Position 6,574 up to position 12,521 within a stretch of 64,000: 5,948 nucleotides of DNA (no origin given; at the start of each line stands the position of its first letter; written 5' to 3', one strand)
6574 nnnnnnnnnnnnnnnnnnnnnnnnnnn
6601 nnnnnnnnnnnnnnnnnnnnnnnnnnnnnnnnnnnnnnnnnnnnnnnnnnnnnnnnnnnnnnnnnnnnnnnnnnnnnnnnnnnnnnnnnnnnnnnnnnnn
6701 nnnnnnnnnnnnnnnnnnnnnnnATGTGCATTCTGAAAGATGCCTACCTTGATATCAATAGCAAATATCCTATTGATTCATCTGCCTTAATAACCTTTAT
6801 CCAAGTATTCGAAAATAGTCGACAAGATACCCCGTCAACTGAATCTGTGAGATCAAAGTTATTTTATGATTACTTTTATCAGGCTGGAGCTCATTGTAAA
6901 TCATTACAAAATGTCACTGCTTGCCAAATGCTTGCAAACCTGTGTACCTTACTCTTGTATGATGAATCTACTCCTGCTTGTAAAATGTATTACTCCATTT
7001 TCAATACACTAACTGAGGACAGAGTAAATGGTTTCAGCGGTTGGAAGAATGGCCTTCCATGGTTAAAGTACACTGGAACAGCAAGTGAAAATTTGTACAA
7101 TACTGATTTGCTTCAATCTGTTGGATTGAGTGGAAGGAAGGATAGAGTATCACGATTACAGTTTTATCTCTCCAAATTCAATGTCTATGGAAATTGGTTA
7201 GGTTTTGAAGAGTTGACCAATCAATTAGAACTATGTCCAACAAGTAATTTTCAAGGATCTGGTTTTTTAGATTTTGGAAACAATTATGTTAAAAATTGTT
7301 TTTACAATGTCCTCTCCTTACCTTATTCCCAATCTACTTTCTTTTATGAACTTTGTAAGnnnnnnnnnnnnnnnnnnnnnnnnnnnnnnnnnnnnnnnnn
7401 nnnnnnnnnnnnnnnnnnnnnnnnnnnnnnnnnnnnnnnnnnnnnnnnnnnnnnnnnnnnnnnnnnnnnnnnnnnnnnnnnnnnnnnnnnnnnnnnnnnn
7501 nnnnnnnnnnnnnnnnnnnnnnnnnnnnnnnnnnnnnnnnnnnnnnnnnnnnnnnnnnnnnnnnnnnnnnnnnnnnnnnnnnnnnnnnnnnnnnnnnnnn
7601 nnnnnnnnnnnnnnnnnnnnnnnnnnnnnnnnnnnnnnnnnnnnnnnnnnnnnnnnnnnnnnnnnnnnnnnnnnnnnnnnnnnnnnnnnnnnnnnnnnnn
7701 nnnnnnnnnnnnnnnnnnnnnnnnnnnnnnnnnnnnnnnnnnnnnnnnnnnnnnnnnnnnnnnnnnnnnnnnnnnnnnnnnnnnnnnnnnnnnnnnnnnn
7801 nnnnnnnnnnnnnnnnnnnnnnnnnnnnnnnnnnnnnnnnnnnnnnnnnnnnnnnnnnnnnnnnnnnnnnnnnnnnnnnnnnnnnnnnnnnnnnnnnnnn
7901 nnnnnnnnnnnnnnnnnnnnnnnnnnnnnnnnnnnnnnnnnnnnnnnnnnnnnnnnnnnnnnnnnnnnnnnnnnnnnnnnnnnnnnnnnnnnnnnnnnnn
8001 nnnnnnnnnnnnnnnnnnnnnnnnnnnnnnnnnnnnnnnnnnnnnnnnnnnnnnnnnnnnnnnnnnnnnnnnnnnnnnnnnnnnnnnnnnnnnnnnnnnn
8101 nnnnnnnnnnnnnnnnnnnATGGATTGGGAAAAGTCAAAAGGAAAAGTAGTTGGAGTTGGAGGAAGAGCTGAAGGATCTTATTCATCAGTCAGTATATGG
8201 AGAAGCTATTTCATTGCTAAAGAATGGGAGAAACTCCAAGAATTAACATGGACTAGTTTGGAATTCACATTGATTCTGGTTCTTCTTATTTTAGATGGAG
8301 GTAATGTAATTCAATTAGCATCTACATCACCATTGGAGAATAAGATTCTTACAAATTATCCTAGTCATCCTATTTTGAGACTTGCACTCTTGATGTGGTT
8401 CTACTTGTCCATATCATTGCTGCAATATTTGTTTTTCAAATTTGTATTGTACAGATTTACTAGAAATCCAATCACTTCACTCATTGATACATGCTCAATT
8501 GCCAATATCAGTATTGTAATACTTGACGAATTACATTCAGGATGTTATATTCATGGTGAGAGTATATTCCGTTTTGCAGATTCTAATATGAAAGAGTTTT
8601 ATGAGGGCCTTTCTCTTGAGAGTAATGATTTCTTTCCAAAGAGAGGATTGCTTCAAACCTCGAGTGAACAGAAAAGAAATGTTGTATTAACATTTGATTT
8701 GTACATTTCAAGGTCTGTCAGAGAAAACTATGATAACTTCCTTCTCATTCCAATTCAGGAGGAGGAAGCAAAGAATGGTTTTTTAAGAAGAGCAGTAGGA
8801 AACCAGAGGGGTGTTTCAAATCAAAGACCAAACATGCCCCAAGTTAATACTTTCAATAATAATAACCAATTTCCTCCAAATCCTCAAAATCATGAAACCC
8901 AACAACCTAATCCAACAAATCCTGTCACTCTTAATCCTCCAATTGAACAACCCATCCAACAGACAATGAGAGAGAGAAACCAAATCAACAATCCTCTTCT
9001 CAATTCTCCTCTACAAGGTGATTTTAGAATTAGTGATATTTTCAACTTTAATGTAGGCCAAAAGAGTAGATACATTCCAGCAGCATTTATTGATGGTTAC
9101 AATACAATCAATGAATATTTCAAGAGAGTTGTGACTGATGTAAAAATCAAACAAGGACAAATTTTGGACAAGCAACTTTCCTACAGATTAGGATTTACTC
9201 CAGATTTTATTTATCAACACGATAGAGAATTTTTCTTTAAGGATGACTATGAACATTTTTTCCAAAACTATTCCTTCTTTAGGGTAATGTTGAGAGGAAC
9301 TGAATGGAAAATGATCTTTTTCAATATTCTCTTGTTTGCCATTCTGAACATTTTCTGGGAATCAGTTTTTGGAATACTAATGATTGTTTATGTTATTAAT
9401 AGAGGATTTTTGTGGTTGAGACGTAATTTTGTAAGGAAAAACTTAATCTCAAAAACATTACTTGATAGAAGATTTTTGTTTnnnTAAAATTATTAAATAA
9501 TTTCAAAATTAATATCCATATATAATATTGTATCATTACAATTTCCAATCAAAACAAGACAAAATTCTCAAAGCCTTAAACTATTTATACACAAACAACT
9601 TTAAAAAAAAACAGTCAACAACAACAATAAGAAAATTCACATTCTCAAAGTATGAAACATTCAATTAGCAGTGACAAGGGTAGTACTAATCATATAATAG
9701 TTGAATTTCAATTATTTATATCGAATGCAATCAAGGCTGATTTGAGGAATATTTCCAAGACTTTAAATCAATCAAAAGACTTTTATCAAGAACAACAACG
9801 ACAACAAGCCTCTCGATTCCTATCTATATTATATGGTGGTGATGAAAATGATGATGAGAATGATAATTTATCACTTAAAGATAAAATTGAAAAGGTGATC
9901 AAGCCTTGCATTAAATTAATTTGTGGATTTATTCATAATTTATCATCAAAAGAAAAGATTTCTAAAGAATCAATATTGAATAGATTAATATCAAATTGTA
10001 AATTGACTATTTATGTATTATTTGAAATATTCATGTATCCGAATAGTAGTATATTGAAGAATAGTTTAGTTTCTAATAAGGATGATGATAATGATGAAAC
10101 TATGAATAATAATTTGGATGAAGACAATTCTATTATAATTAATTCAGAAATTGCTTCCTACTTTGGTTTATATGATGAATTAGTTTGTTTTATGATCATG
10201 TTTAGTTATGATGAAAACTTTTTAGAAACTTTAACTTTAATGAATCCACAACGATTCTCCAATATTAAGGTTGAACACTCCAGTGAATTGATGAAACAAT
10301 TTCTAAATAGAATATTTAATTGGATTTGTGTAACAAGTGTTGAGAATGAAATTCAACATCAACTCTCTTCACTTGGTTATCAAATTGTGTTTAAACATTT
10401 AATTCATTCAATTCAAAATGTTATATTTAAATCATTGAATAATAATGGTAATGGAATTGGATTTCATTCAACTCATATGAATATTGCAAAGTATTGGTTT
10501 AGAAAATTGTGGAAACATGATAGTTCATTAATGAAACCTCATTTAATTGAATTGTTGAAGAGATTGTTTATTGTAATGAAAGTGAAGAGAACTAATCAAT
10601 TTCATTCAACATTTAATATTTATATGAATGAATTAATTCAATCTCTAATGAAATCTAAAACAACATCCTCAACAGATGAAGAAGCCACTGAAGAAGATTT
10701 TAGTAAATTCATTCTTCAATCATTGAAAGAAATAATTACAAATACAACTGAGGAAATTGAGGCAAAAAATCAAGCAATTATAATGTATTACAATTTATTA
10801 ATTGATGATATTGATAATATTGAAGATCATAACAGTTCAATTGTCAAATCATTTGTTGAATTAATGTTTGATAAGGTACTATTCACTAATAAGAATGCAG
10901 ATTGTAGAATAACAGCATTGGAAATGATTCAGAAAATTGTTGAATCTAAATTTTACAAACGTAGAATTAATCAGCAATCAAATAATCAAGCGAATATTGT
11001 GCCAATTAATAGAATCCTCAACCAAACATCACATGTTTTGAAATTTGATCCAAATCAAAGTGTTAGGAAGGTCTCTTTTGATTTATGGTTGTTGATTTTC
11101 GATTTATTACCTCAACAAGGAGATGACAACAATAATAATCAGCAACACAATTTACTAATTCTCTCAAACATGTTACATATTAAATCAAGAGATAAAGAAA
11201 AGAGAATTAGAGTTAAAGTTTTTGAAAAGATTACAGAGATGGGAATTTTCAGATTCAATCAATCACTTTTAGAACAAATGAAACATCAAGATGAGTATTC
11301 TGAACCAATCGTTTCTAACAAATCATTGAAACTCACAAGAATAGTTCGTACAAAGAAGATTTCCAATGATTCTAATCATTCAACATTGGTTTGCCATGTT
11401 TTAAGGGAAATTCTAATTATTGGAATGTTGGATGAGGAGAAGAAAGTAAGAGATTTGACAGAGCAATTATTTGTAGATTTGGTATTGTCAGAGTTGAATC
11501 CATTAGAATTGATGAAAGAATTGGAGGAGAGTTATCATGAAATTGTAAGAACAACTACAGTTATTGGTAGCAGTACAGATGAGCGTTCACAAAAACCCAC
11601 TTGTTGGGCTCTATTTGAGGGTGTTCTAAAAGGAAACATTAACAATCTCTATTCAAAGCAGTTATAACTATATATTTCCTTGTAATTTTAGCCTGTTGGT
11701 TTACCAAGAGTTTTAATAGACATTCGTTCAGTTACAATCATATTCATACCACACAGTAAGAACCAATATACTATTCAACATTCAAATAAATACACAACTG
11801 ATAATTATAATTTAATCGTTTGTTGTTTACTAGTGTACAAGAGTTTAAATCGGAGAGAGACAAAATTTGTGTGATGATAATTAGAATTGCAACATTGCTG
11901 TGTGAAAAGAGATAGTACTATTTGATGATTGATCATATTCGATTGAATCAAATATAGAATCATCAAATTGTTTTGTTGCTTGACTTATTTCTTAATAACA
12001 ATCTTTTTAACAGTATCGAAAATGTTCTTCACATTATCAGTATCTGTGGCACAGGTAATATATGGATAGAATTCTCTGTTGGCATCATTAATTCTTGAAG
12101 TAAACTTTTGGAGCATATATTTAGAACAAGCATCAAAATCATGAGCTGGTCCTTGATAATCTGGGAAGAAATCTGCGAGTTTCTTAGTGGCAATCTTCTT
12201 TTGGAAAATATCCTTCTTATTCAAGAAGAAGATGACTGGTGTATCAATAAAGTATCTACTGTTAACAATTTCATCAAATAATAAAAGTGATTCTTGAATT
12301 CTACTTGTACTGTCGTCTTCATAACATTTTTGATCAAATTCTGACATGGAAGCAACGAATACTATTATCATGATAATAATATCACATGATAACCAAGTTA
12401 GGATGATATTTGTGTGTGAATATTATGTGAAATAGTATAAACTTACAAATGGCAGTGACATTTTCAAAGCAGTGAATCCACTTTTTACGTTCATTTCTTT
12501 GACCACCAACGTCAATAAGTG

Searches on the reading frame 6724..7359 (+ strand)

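Call 35: search_protein_families(library=pfam, proteins=[window:6724-7359:+], max_evalue=0.001)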
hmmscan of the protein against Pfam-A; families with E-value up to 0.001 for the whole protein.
window:6724-7359:+ (212 aa): 1 family
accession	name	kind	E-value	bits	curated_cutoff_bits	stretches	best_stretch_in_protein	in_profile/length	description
PF09773.14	Meckelin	-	6.2e-34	117.6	25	1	38-210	52-225/825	Meckelin (Transmembrane protein 67)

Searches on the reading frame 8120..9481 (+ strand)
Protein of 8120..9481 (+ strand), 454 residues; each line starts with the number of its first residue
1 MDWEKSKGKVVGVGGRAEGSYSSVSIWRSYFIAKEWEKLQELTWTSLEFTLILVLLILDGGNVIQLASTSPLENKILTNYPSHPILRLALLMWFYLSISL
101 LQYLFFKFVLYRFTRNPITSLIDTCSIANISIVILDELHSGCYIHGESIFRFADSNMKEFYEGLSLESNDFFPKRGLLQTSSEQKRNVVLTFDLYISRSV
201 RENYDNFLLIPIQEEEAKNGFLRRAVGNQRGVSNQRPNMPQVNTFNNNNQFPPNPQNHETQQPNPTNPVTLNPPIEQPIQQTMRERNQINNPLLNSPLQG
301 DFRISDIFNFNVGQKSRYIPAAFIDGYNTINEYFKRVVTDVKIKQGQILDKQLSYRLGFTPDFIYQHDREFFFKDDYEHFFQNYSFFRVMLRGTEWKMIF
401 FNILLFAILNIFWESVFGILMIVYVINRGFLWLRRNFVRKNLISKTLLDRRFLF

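Call 42: search_protein_families(library=pfam, proteins=[window:8120-9481:+], max_evalue=0.001)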
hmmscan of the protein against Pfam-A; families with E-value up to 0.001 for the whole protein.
window:8120-9481:+ (454 aa): 1 family
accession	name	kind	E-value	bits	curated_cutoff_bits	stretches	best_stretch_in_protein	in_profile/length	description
PF09773.14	Meckelin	-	1.8e-74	251.7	25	1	1-453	469-824/825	Meckelin (Transmembrane protein 67)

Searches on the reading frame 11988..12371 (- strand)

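Call 42: search_protein_families(library=pfam, proteins=[window:11988-12371:-], max_evalue=0.001)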
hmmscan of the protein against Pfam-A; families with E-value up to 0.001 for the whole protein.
window:11988-12371:- (128 aa): 1 family
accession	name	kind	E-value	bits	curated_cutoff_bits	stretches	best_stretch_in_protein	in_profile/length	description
PF00503.26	G-alpha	-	1.9e-45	155.9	48.8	1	2-124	209-332/333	G-protein alpha subunit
